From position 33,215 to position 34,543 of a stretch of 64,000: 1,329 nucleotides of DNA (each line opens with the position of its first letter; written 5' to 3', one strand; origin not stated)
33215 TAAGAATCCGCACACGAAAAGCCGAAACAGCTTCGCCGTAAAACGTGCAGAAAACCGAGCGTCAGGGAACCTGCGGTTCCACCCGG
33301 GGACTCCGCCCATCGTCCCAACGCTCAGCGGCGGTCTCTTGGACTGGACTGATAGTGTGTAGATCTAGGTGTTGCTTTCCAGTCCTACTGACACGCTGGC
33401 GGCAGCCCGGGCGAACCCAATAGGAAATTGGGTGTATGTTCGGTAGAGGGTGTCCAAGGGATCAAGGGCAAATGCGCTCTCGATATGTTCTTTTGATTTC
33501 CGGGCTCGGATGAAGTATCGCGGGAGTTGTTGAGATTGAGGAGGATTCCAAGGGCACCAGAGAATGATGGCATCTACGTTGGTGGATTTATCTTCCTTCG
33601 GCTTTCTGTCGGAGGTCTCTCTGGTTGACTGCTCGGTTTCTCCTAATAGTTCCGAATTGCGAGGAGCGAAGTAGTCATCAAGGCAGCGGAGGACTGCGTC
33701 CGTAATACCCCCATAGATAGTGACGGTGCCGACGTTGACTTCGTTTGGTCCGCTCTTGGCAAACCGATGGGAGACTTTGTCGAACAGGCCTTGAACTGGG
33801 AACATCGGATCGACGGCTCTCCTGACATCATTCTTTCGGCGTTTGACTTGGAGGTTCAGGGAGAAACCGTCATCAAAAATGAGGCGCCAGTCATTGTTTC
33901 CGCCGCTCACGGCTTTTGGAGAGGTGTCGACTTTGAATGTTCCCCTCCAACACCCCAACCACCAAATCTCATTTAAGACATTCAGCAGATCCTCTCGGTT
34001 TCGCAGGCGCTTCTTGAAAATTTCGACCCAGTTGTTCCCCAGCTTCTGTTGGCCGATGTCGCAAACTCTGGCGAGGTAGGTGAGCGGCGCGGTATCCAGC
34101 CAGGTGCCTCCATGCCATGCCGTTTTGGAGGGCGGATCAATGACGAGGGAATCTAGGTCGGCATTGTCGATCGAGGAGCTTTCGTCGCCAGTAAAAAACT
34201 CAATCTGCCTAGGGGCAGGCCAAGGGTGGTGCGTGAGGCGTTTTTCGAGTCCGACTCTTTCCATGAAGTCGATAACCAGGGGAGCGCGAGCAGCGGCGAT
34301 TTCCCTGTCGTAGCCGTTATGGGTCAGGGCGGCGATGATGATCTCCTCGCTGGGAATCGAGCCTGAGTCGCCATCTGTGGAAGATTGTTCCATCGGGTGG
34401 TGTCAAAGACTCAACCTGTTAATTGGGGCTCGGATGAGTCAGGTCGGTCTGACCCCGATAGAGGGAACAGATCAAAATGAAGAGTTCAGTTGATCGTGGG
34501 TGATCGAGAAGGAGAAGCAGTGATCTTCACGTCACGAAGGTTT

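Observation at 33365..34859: AT-richer two-gene cassette: ubiquitin-like beta-grasp candidate plus an unassignable 342-aa protein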

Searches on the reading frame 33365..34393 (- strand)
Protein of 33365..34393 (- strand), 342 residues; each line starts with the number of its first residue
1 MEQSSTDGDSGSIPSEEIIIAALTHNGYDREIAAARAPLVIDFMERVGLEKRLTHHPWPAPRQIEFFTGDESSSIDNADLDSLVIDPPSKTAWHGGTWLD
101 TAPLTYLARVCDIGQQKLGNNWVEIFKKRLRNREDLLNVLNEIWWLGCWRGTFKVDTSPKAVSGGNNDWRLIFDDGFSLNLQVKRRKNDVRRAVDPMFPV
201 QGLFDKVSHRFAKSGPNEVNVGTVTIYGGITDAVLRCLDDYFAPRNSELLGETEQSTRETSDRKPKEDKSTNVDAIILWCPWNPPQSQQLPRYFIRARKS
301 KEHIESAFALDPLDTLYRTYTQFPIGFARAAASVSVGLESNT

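Call 3: search_protein_families(library=pfam, proteins=[window:33365-34393:-], max_evalue=1)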
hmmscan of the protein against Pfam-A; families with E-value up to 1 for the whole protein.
window:33365-34393:- (342 aa): 0 families

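Call 4: search_protein_families(library=padloc, proteins=[window:33365-34393:-], max_evalue=1)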
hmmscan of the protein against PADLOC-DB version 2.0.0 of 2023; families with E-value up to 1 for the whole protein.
window:33365-34393:- (342 aa): 0 families

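Call 5: search_protein_families(library=ncbifam, proteins=[window:33365-34393:-], max_evalue=1)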
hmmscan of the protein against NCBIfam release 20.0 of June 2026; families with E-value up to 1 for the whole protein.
window:33365-34393:- (342 aa): 0 families

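Call 8: find_homologous_proteins(query=window:33365-34393:-)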
Query window:33365-34393:- (342 aa): 11 proteins with E <= 0.001 among 3334 candidates.
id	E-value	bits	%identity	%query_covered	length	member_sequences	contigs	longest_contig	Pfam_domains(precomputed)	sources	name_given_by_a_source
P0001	9.9e-235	796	100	100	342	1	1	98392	-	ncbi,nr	ncbi:MAG: hypothetical protein IAE97_07460 [Chthoniobacterales bacterium]|nr:hypothetical protein [C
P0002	7.1e-199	678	85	100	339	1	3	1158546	-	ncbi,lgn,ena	-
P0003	5.4e-171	586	75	98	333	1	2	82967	-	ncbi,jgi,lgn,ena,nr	ncbi:MAG: hypothetical protein IAE94_06300 [Chthoniobacterales bacterium]|nr:hypothetical protein [C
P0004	2.2e-112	394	56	92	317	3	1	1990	-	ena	-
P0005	3.1e-111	390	55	92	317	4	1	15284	-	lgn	-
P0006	6.5e-108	379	53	95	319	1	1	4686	-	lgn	-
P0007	6.1e-99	349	52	93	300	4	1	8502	-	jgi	jgi:hypothetical protein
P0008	4.5e-85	304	49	92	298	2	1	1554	-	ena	-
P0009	3.7e-81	291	48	87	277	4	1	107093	-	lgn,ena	-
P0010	3.9e-70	255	58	61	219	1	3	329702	-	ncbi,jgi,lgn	-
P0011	5.8e-62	228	51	62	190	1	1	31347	-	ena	-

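Call 15: find_encoding_contigs(protein=P0002, flank=10000, max_places=3)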
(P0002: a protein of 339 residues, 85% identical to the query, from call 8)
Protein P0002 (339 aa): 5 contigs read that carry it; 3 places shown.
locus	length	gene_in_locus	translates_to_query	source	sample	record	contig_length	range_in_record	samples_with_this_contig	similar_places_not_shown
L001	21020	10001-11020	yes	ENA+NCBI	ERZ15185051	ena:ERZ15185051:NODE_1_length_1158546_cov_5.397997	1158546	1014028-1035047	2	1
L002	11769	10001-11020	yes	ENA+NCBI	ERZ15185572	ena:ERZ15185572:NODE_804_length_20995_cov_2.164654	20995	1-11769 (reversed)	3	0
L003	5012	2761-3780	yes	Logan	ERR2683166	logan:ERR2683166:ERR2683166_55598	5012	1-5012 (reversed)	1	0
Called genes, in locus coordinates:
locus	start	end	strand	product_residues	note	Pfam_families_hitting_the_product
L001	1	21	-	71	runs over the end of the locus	-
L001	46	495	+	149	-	-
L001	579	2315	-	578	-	PF03235:GmrSD_N, PF01844:HNH, PF14279:HNH_5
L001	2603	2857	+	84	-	-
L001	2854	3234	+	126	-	PF01850:PIN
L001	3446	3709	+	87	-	PF01985:CRS1_YhbY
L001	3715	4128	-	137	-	PF13581:HATPase_c_2, PF02518:HATPase_c (weak)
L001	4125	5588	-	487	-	PF00512:HisKA, PF00072:Response_reg, PF07228:SpoIIE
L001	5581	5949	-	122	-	PF00072:Response_reg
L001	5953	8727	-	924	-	PF22673:MCP-like_PDC_1, PF02743:dCache_1, PF00672:HAMP, PF00512:HisKA, PF02518:HATPase_c, PF00072:Response_reg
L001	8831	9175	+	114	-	PF01740:STAS, PF13466:STAS_2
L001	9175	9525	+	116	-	PF01740:STAS, PF13466:STAS_2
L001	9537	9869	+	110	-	-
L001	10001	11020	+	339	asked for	-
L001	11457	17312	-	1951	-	PF25023:TEN_YD-shell (faint), PF05593:RHS_repeat (faint)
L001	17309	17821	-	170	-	PF18884:TSP3_bac (weak)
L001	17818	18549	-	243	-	-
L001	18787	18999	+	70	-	PF13560:HTH_31, PF01381:HTH_3 (weak)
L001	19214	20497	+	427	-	PF00589:Phage_integrase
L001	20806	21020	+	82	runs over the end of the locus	-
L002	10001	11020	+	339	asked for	-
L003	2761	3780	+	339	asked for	-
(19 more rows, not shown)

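Call 16: find_encoding_contigs(protein=P0003, flank=10000, max_places=3)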
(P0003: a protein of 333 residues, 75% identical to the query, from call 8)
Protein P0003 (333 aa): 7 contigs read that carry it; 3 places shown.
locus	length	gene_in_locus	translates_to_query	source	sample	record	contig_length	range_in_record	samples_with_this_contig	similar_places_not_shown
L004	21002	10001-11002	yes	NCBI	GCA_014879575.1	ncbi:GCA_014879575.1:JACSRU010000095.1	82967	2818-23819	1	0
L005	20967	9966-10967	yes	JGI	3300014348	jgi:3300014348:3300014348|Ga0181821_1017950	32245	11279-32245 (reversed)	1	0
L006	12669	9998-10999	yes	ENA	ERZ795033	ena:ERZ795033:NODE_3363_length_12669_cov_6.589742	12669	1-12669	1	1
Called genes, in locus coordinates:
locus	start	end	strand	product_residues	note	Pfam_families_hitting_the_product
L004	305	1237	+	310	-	PF00589:Phage_integrase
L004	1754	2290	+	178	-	PF18753:Nmad2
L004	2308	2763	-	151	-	PF01451:LMWPc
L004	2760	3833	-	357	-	PF13593:SBF_like (weak), PF01758:SBF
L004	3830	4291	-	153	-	PF20001:DUF6428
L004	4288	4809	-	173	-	PF01451:LMWPc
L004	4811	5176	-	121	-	PF01022:HTH_5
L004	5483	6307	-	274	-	-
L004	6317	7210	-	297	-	-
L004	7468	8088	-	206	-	-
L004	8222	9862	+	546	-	-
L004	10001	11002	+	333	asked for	-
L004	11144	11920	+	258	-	-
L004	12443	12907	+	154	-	-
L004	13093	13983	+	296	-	PF10609:ParA (weak), PF01656:CbiA (weak), PF13614:AAA_31 (weak)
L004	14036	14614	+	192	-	-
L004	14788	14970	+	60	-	PF01402:RHH_1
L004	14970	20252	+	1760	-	PF00270:DEAD, PF00271:Helicase_C, PF09369:MZB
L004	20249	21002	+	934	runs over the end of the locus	PF00176:SNF2-rel_dom, PF00270:DEAD (weak), PF04851:ResIII, PF00271:Helicase_C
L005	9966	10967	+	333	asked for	-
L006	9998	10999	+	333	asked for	-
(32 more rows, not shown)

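Call 17: find_encoding_contigs(protein=P0009, flank=10000, max_places=3)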
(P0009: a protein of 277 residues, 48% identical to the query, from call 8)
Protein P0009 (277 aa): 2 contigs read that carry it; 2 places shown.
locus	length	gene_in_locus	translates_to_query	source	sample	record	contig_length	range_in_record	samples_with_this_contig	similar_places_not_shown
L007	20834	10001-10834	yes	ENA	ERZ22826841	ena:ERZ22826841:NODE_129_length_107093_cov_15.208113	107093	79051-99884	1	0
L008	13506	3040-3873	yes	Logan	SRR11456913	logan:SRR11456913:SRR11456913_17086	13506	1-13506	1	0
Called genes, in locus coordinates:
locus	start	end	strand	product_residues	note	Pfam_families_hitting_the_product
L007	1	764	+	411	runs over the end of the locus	-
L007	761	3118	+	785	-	-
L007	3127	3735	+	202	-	-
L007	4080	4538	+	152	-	PF00583:Acetyltransf_1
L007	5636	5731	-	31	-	-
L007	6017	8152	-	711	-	PF17678:Glyco_hydro_92N, PF07971:Glyco_hydro_92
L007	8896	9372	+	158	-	-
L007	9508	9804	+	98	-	-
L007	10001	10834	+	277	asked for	-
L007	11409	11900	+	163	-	-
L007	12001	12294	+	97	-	-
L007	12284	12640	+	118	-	-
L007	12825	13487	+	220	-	-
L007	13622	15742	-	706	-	PF00270:DEAD, PF04851:ResIII (weak), PF00271:Helicase_C (weak)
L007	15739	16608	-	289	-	PF08878:HamA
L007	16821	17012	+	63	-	-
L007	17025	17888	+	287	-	PF14338:Mrr_N, PF04471:Mrr_cat, PF22722:NA-iREase1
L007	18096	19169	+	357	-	PF08378:NERD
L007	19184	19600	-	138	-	PF04940:BLUF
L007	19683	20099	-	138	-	PF04940:BLUF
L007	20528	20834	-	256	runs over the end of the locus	PF07963:N_methyl (weak)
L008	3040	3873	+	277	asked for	-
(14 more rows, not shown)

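Call 21: predict_structure(alignment_id=A2)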
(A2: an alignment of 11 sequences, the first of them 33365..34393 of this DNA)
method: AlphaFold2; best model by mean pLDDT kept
length: 342 residues; sequences in the alignment: 11
mean_pLDDT: 63.6   pTM: 0.68
mean pLDDT of the five models: 63.6, 62.3, 49.9, 39.1, 38.6
residues with pLDDT >= 90: 35; 70-90: 119; 50-70: 72; < 50: 116
segments of 3 or more residues with pLDDT < 50: 1-11, 51-100, 161-163, 246-270, 319-342
pLDDT, mean of each block of 10 residues (from residue 1): 35 65 71 88 74 39 41 36 33 34 72 89 81 67 87 72 60 90 70 59 68 85 80 81 58 39 41 85 58 87 90 62 33 37 36
secondary structure, 60 per line:
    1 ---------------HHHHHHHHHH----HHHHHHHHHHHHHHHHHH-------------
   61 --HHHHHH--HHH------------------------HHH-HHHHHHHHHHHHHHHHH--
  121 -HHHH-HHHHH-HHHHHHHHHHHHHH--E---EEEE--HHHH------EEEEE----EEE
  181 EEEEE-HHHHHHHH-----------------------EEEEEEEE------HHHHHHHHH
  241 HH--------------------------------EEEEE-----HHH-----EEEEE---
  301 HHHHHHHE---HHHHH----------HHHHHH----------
elements in order: H16-25 H30-47 H63-68 H102-118 H122-125 H127-131 H133-146 E153-156 H159-162 E169-173 E178-185 H187-194 E218-225 H232-242 E275-279 E293-297 H301-307 H312-316 H327-332

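Call 27: fold_search(model_id=the predicted structure, library=pdb)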
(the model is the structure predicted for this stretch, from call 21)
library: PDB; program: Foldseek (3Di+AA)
matches with E <= 10: 146; with E <= 0.001: 0
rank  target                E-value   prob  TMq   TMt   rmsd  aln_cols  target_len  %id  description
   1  1wtd_B                2.6e-02  0.25  0.17  0.20  15.4       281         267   10  Crystal structure of type II restrcition endonuclease, EcoO109I DNA-free form (released 2004-12-14)
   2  2vld_A                5.1e-02  0.75  0.14  0.20   8.9        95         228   17  crystal structure of a repair endonuclease from Pyrococcus abyssi (released 2009-05-19)
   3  2vld_B                5.4e-02  0.80  0.15  0.21   9.1        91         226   22  crystal structure of a repair endonuclease from Pyrococcus abyssi (released 2009-05-19)
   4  1wtd_A                1.6e-01  0.11  0.15  0.18  14.8       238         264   10  Crystal structure of type II restrcition endonuclease, EcoO109I DNA-free form (released 2004-12-14)
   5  9f38_A                2.8e-01  0.21  0.21  0.12  12.6       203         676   13  BsmI (wild-type) crystallized with Ca2+ and cognate dsDNA (released 2025-04-02)
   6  5cwc                  3.2e-01  0.12  0.12  0.17  12.2       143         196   13  Crystal structure of de novo designed helical repeat protein DHR5 (released 2015-12-16)
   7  9jw1                  3.2e-01  0.07  0.13  0.02  20.3       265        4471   11  Cryo-EM structure of Human RNF213 (released 2025-05-07)
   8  5cwg                  3.3e-01  0.12  0.12  0.18  12.2       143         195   13  Crystal structure of de novo designed helical repeat protein DHR10 (released 2015-12-16)
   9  5gke_A                3.5e-01  0.35  0.14  0.19   9.4        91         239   21  Structure of EndoMS-dsDNA1 complex (released 2016-11-02)
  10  5i6e                  4.2e-01  0.08  0.21  0.12  16.0       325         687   12  Crystal structure of the central domain of yeast acetyl-CoA carboxylase (released 2016-04-20)
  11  7f6l_A                4.7e-01  0.06  0.10  0.12   8.8        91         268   12  Crystal structure of human MUS81-EME2 complex (released 2022-03-02)
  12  8cbl_E                5.6e-01  0.04  0.10  0.06  12.7       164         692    8  Structure of human mitochondrial RNase Z in complex with mitochondrial pre-tRNA-His(0,Ser) (released 2024-06-12)
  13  3dnx                  7.9e-01  0.09  0.11  0.22  15.8       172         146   12  SPO1766 protein of unknown function from Silicibacter pomeroyi. (released 2008-09-02)
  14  7lw9_A                7.9e-01  0.01  0.10  0.11  21.2       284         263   11  Human Exonuclease 5 crystal structure in complex with ssDNA, Sm, and Na (released 2021-07-14)
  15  7lwa_A                8.8e-01  0.01  0.10  0.12  20.9       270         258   10  Human Exonuclease 5 crystal structure (T88E) in complex with ssDNA and Mg (released 2021-07-14)
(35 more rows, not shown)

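Call 32: find_encoding_contigs(protein=P0010, flank=8000, max_places=2)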
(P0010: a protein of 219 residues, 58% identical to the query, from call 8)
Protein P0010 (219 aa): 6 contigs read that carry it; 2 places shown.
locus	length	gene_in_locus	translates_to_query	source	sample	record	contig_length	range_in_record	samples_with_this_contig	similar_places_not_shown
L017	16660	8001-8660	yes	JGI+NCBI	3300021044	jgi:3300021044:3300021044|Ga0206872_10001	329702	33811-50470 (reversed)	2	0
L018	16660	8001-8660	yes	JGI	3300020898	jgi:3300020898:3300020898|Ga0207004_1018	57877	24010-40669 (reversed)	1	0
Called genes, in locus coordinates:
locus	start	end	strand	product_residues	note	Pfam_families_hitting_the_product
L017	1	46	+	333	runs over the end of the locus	PF13505:OMP_b-brl (faint), PF19783:DUF6268, PF06629:MipA (faint)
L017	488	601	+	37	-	-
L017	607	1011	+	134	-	PF17820:PDZ_6 (faint)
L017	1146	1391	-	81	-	-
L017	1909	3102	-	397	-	PF04055:Radical_SAM, PF13186:SPASM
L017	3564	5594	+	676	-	PF00884:Sulfatase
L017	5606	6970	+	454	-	-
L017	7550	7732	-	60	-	-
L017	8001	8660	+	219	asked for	-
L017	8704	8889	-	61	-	-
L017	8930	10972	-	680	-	PF01120:Alpha_L_fucos, PF14871:GHL6, PF08532:Glyco_hydro_42M (weak)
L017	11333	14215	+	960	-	PF12708:Pect-lyase_RHGA_epim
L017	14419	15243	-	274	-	PF01261:AP_endonuc_2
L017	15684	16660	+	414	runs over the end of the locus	PF00702:Hydrolase, PF13242:Hydrolase_like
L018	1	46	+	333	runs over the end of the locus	PF13505:OMP_b-brl (faint), PF19783:DUF6268, PF06629:MipA (faint)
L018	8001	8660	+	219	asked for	-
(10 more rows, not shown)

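Call 33: find_encoding_contigs(protein=P0011, flank=8000, max_places=2)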
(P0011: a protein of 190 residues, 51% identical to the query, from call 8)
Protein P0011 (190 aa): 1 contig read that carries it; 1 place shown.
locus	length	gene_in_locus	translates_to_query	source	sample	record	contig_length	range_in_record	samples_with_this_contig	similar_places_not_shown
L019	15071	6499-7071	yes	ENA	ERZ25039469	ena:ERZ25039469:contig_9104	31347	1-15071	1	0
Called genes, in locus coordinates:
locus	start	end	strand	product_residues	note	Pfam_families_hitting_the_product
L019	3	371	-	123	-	?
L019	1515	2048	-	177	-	-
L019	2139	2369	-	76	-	-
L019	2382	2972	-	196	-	-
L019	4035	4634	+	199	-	-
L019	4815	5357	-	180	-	-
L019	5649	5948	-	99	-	-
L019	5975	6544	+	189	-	PF07929:PRiA4_ORF3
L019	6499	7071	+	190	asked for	-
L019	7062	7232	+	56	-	-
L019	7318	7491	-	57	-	-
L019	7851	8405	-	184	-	-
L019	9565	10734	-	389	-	PF14319:Zn_Tnp_IS91, PF04986:Y2_Tnp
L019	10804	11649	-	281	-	PF02899:Phage_int_SAM_1 (weak), PF13495:Phage_int_SAM_4, PF00589:Phage_integrase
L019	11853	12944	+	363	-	PF14690:Zn_ribbon_ISL3, PF13542:HTH_Tnp_ISL3, PF01610:DDE_Tnp_ISL3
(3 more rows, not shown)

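Call 39: search_protein_families(library=pfam, proteins=[L004:8222-9862:+], max_evalue=0.01)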
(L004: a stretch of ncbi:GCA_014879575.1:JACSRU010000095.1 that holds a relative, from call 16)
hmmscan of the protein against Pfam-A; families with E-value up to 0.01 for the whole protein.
L004:8222-9862:+ (546 aa): 0 families

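Call 40: search_protein_representatives(alignment_id=A2)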
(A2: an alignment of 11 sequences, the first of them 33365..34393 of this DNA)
Query: 11 sequences, 313 profile positions. Proteins with E-value up to 0.001 (for the whole library): 90; up to 1e-10: 50; up to 1e-30: 6. The best 90 are listed.
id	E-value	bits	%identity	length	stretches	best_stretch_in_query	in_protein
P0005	1.2e-173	592.7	-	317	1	3-312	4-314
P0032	1.4e-75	270.5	-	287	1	29-308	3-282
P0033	5.6e-67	242.3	-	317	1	20-309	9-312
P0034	1.5e-35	139.0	-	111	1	202-310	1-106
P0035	1.0e-33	133.0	-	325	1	62-260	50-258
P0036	6.5e-32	127.1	-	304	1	15-261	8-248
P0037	2.2e-25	105.6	-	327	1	93-258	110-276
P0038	1.4e-23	99.7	-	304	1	26-259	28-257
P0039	3.0e-22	95.3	-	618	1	64-263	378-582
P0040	6.3e-22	94.3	-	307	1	81-261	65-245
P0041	1.5e-21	93.1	-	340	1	10-256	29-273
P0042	1.0e-20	90.3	-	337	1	87-256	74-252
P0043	6.3e-20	87.7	-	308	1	30-289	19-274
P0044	6.3e-20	87.7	-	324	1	22-247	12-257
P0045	9.1e-19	83.9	-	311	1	82-256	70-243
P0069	1.3e-12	63.7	-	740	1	92-258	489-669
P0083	3.1e-10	55.9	-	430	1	94-256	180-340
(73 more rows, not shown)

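Call 42: search_protein_families(library=pfam, alignment_id=A3, max_evalue=0.01)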
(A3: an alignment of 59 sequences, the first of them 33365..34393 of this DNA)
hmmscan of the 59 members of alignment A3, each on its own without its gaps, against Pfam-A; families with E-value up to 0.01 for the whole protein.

A. member 1, window:33365-34393:- (342 aa): 0 families

B. families by the number of members that match (of 59 scanned): 3 families
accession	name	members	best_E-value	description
PF13635.12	DUF4143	2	2.5e-36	Domain of unknown function (DUF4143)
PF13173.12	AAA_14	1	3.1e-22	AAA domain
PF21166.2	LSM12_LSM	1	0.0096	LSM12, LSM domain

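Call 43: search_solved_structures(query=A3, max_evalue=10, show_alignments=2)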
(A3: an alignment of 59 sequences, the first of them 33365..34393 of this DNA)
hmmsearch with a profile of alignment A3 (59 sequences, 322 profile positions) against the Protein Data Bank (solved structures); distinct sequences matched with E-value up to 10: 1.
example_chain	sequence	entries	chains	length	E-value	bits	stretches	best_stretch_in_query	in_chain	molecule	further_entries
5cwb_A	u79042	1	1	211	7.5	9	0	6-39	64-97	Designed helical repeat protein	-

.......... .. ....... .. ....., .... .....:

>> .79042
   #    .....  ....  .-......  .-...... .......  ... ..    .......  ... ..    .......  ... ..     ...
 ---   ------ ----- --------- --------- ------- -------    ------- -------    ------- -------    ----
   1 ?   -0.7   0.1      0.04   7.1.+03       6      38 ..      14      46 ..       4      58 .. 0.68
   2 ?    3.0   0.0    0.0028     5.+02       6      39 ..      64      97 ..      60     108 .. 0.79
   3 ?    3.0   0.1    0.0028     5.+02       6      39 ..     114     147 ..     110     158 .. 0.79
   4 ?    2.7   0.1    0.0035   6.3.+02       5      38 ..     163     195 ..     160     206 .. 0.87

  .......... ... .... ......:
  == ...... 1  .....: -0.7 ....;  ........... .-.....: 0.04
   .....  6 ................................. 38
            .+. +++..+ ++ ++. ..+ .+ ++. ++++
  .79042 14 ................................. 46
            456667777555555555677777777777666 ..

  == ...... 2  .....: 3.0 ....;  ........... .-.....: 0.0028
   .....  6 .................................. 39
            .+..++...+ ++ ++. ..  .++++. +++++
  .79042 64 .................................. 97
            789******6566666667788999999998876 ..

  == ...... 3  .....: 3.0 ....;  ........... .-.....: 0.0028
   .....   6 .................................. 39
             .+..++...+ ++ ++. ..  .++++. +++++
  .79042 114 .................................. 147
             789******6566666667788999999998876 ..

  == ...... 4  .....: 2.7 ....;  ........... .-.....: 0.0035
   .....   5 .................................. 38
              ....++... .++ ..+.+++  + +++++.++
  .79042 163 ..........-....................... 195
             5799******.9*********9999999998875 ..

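Call 69: search_protein_families(library=phrogs, proteins=[window:33365-34393:-], max_evalue=0.01)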
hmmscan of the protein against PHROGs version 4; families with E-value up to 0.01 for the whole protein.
window:33365-34393:- (342 aa): 0 families

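Call 73: search_dna_similar(query=window:33365-34393:-, collection=plasmids, mode=protein, max_evalue=0.001, max_rows=10)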
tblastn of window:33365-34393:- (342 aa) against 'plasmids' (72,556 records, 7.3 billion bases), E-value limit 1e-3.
No match.
